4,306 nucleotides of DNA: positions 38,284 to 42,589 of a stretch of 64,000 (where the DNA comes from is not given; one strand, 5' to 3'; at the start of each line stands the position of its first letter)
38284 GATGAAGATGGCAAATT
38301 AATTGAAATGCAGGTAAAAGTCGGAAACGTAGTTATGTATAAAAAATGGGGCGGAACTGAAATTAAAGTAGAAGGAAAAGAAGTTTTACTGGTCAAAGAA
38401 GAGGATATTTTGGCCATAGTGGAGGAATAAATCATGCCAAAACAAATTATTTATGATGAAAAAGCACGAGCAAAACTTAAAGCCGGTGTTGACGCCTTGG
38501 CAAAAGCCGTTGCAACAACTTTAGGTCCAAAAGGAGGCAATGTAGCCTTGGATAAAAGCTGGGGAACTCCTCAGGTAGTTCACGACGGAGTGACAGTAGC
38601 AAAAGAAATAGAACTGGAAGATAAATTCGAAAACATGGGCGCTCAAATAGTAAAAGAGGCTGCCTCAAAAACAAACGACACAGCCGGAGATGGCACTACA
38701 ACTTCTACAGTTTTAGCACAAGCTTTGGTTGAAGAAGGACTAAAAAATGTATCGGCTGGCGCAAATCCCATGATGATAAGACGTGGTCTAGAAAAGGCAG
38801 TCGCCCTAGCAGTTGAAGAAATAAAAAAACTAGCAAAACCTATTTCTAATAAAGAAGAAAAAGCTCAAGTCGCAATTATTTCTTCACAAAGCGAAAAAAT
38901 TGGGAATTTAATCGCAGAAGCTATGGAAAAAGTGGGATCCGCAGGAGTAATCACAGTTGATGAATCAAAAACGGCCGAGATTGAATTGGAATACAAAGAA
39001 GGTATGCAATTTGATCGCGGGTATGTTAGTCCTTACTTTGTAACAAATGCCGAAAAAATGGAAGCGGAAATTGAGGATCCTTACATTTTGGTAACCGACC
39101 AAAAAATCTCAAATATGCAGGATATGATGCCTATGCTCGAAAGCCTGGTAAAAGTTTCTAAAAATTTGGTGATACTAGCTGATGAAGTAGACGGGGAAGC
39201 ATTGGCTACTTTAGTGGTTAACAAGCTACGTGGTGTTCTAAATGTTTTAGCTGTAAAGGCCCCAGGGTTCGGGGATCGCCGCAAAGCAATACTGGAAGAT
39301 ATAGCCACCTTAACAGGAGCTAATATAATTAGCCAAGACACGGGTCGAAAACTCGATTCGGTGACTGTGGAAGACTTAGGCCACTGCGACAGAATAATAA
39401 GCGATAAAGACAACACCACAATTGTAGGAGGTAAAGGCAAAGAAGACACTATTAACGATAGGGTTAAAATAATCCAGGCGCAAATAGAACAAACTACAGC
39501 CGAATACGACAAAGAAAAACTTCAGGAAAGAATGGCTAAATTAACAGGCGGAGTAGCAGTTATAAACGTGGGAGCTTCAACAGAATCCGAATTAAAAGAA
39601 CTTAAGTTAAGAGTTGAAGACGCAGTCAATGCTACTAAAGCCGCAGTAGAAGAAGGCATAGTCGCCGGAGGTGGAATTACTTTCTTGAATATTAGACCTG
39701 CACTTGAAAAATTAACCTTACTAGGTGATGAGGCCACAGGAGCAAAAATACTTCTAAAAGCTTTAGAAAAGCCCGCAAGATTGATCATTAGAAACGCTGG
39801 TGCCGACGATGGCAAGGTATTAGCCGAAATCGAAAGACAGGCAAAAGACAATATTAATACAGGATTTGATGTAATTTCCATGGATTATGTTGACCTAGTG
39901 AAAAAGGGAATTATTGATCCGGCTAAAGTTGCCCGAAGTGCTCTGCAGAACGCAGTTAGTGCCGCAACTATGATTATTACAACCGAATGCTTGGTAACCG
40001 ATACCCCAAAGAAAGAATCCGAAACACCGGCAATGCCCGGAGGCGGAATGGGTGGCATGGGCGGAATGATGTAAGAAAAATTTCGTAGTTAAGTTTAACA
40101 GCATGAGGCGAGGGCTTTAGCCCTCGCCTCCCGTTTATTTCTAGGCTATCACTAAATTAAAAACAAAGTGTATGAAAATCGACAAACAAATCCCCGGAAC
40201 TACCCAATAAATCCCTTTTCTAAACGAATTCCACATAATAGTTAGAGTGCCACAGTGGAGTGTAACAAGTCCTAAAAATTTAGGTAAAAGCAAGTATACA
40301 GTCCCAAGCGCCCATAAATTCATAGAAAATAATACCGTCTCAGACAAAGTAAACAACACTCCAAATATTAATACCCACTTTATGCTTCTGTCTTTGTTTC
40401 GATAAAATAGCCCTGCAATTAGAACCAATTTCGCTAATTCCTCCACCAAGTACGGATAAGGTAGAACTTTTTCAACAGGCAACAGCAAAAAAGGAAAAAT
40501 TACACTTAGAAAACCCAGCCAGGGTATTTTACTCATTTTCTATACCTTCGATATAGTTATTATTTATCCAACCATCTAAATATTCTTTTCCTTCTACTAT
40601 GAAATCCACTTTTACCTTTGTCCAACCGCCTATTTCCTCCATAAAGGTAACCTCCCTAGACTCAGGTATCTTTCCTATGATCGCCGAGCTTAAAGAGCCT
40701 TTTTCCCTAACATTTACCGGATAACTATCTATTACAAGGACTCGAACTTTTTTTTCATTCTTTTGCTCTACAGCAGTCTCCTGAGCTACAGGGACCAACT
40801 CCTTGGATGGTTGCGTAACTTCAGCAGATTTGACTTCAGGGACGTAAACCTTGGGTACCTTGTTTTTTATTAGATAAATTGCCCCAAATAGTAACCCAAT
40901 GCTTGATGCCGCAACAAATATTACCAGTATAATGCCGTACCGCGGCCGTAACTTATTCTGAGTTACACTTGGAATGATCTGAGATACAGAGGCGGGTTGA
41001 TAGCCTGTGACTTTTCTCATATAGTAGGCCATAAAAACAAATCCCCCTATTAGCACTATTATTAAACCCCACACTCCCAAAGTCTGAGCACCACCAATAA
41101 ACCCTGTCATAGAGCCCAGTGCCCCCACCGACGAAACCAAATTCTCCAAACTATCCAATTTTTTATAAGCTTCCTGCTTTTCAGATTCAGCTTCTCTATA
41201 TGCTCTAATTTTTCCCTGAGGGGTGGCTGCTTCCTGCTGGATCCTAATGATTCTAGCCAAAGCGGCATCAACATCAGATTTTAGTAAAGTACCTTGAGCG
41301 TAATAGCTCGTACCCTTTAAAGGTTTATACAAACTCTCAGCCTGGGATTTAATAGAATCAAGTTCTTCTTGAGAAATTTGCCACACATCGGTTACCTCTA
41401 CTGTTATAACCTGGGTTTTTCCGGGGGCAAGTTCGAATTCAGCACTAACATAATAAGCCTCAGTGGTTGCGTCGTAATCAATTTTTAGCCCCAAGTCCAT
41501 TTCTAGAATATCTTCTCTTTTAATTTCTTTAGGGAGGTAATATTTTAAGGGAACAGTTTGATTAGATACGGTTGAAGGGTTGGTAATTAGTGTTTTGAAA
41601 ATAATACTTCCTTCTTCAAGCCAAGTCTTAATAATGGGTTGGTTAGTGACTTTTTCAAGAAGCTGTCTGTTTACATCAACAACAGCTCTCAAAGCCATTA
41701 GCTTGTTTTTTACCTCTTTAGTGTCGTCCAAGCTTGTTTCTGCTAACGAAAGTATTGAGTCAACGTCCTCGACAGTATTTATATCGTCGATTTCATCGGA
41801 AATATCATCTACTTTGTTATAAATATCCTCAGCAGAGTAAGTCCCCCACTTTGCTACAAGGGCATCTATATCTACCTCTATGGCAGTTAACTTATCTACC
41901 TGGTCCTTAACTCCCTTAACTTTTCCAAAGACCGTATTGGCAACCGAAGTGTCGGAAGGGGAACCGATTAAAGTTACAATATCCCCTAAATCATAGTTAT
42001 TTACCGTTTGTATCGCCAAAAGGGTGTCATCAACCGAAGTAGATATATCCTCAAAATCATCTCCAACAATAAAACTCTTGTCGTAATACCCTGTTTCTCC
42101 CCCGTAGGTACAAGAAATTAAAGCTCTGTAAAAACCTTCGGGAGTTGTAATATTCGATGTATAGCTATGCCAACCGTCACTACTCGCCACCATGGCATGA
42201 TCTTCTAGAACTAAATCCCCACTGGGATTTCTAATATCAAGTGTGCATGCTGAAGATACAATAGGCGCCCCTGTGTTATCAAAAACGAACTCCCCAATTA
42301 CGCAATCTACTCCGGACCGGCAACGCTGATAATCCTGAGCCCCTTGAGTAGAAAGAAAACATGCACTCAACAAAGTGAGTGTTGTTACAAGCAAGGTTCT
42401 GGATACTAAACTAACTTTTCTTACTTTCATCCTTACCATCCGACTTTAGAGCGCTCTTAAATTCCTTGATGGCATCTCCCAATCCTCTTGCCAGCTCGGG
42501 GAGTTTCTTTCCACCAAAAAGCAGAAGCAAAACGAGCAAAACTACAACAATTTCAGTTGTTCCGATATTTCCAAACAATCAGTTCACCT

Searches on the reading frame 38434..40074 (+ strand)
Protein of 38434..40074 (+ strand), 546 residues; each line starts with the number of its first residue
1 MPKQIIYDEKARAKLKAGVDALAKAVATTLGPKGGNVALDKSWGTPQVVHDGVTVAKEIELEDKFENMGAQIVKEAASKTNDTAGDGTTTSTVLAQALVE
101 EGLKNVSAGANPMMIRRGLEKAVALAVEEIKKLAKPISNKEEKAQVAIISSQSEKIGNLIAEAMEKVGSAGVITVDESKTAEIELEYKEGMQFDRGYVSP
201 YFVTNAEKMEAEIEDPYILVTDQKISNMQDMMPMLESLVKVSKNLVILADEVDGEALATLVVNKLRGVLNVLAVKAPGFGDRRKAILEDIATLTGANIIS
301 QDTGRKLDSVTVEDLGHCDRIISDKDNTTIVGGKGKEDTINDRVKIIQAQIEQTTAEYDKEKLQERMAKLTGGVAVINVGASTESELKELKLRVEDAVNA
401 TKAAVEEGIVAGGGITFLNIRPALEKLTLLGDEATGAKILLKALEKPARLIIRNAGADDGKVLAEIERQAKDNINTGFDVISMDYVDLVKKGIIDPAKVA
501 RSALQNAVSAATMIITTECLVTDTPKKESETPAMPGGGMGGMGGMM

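Call 66: search_protein_families(library=pfam, proteins=[window:38434-40074:+], max_evalue=0.00001)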
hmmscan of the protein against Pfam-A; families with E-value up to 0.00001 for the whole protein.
window:38434-40074:+ (546 aa): 1 family
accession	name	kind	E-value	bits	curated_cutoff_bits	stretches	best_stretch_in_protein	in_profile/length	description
PF00118.29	Cpn60_TCP1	-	1.7e-78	264.9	34.3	1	22-523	1-488/490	TCP-1/cpn60 chaperonin family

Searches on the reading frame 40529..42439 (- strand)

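Call 66: search_protein_families(library=pfam, proteins=[window:40529-42439:-], max_evalue=0.00001)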
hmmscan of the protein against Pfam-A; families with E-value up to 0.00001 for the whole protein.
window:40529-42439:- (636 aa): 1 family
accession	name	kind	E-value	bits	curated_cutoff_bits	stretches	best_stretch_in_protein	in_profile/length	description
PF08239.17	SH3_3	-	3.4e-07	30.8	27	1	575-631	3-54/54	Bacterial SH3 domain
